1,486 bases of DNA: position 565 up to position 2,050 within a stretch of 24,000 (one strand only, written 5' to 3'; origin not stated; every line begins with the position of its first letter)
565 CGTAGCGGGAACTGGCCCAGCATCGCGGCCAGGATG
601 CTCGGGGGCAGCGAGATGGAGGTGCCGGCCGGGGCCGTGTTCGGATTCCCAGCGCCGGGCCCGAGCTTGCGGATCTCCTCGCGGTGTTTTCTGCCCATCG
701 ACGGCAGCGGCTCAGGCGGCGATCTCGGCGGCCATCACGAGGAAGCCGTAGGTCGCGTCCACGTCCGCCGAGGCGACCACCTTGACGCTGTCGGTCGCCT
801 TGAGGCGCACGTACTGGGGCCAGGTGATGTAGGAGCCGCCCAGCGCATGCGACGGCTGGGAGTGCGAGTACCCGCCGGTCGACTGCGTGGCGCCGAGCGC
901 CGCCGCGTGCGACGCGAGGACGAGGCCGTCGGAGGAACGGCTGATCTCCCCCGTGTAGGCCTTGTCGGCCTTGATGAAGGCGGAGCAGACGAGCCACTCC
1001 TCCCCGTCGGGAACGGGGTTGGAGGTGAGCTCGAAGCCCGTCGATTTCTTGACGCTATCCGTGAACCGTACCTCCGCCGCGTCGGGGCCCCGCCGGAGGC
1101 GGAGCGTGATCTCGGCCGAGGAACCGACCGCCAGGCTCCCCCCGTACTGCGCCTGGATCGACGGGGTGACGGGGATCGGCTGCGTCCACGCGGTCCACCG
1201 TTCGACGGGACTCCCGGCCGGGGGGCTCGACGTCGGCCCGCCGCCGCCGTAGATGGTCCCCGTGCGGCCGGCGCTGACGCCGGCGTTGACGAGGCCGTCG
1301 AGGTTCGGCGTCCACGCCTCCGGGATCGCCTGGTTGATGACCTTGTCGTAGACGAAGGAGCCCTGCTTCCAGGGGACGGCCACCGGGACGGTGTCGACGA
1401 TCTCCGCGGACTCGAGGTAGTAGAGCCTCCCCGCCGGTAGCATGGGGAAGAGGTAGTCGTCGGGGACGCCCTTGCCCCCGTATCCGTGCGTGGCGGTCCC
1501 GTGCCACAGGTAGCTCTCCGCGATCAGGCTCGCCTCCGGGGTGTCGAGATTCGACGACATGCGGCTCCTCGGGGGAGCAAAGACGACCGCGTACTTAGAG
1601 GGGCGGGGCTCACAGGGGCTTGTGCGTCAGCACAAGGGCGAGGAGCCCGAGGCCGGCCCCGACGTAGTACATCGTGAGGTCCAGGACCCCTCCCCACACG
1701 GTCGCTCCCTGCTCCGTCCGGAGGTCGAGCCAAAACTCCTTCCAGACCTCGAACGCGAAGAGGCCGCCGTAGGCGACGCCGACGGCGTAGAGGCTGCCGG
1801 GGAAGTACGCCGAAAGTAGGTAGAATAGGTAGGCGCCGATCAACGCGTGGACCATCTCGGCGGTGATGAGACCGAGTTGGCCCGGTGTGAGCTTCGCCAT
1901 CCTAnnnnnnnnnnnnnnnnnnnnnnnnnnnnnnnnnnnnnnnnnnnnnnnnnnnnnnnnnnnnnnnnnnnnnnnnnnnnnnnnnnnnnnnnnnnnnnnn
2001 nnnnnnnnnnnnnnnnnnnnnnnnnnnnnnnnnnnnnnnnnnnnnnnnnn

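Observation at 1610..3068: UbiA-type polyprenyltransferase plus a small membrane partner encoded by a mobile element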

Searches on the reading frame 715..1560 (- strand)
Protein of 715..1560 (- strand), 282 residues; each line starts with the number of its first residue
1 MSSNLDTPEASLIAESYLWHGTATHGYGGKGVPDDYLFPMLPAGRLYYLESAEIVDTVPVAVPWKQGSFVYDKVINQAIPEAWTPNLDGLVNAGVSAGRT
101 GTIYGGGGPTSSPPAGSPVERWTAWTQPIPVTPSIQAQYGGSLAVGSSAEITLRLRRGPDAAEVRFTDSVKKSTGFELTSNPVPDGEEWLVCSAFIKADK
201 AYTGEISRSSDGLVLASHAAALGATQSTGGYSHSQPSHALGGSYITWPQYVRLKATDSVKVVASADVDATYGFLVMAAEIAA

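Call 3: search_protein_families(library=pfam, proteins=[window:715-1560:-], max_evalue=1)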
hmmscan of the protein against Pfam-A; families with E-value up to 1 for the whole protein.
window:715-1560:- (282 aa): 0 families

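Call 4: search_protein_families(library=phrogs, proteins=[window:715-1560:-], max_evalue=0.1)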
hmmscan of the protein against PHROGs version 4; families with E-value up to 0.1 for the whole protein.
window:715-1560:- (282 aa): 0 families

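Call 5: search_protein_families(library=ncbifam, proteins=[window:715-1560:-], max_evalue=1)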
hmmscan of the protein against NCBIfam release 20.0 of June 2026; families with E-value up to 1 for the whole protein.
window:715-1560:- (282 aa): 0 families

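Call 34: search_protein_families(library=padloc, proteins=[window:715-1560:-], max_evalue=0.01)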
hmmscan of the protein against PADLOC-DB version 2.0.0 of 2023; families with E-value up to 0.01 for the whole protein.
window:715-1560:- (282 aa): 0 families

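Call 87: search_solved_structures(query=window:715-1560:-, max_evalue=1)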
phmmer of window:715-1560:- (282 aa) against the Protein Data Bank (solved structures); distinct sequences matched with E-value up to 1: 0.

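Call 88: search_dna_similar(query=window:715-1560:-, collection=phages, mode=protein, max_rows=10, max_evalue=0.001)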
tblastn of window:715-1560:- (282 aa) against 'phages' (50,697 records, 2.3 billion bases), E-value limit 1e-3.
No match.

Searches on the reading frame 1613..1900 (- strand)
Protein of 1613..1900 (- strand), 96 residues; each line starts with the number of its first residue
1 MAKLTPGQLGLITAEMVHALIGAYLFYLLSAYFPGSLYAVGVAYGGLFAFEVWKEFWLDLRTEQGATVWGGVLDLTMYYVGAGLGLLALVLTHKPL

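Call 3: search_protein_families(library=pfam, proteins=[window:1613-1900:-], max_evalue=1)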
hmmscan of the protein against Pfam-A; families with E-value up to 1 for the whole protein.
window:1613-1900:- (96 aa): 1 family
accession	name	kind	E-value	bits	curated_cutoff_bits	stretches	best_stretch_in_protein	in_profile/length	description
PF17669.6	DUF5529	-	0.14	12.4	25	1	32-64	15-46/185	Family of unknown function (DUF5529)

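Call 4: search_protein_families(library=phrogs, proteins=[window:1613-1900:-], max_evalue=0.1)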
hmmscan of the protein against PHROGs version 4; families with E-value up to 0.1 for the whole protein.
window:1613-1900:- (96 aa): 1 family
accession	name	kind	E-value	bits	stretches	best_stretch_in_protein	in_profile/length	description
phrog_28549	-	unknown function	0.071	14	1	10-75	112-174/178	-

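Call 5: search_protein_families(library=ncbifam, proteins=[window:1613-1900:-], max_evalue=1)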
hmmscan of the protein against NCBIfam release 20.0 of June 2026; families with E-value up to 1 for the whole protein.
window:1613-1900:- (96 aa): 0 families

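Call 34: search_protein_families(library=padloc, proteins=[window:1613-1900:-], max_evalue=0.01)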
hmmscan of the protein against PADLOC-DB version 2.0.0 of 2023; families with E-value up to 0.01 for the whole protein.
window:1613-1900:- (96 aa): 0 families

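Call 47: find_homologous_proteins(query=window:1613-1900:-, max_evalue=0.01)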
Query window:1613-1900:- (96 aa): 5 proteins with E <= 0.01 among 16 candidates.
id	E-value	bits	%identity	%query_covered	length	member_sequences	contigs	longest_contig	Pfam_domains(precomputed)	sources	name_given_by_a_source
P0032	4.3e-55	202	100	100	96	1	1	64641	-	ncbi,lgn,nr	ncbi:MAG: hypothetical protein IVW52_04995 [Acidimicrobiales bacterium]|nr:hypothetical protein [Aci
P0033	4.1e-39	151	77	98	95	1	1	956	-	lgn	-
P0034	1.6e-38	149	78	100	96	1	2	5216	-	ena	-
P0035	4.5e-32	128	69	98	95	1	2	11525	-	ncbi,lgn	-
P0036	1.0e-30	124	66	100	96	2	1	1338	-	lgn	-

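Call 48: find_encoding_contigs(protein=P0032, flank=10000, max_places=3)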
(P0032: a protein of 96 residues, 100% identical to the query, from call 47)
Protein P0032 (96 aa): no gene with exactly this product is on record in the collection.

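Call 49: find_encoding_contigs(protein=P0035, flank=10000, max_places=3)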
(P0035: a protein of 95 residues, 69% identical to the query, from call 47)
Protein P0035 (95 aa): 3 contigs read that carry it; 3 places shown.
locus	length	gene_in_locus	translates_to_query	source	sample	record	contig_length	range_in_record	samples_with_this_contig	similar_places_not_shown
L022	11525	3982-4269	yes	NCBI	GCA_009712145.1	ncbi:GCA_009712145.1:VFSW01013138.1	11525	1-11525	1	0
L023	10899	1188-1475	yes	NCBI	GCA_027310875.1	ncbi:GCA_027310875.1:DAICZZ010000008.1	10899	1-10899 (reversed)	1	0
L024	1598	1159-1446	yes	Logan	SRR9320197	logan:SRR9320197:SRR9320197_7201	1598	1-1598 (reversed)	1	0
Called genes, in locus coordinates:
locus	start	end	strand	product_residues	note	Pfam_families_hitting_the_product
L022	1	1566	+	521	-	?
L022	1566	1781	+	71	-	-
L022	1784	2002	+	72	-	-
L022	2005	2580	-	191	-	-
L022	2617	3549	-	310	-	-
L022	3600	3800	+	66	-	-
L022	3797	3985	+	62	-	-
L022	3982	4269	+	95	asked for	-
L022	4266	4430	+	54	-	-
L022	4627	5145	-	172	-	-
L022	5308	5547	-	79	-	-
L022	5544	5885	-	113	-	-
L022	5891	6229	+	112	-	PF00801:PKD, PF18911:PKD_4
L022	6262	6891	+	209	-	PF13620:CarboxypepD_reg, PF13715:CarbopepD_reg_2 (weak)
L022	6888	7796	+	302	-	-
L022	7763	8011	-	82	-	-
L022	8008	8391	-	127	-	-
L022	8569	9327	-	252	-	PF01507:PAPS_reduct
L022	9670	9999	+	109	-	-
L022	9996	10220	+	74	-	-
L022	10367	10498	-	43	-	-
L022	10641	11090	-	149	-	-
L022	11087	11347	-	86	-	-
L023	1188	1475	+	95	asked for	-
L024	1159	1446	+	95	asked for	-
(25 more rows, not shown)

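Call 82: predict_structure(alignment_id=A4)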
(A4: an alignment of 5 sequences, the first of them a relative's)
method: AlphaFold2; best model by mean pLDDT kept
length: 96 residues; sequences in the alignment: 5
mean_pLDDT: 64.1   pTM: 0.42
mean pLDDT of the five models: 64.1, 61.0, 59.5, 59.0, 56.9
residues with pLDDT >= 90: 0; 70-90: 3; 50-70: 93; < 50: 0
segments of 3 or more residues with pLDDT < 50: none
pLDDT, mean of each block of 10 residues (from residue 1): 67 63 64 63 68 67 62 65 62 57
secondary structure, 60 per line:
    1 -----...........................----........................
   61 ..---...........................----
elements in order: H6-32 H37-62 H66-92
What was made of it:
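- F1 has no detectable family, and its model is of low confidence (call 82).
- Tried and rejected: The AlphaFold model of F1 reached only pLDDT 64 (call 82), so it was not used for a fold search.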

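Call 91: search_protein_families(library=pfam, proteins=[L022:2620-3549:-], max_evalue=0.01)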
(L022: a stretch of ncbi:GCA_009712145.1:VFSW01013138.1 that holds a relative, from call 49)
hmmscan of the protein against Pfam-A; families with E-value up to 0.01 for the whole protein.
L022:2620-3549:- (310 aa): 0 families
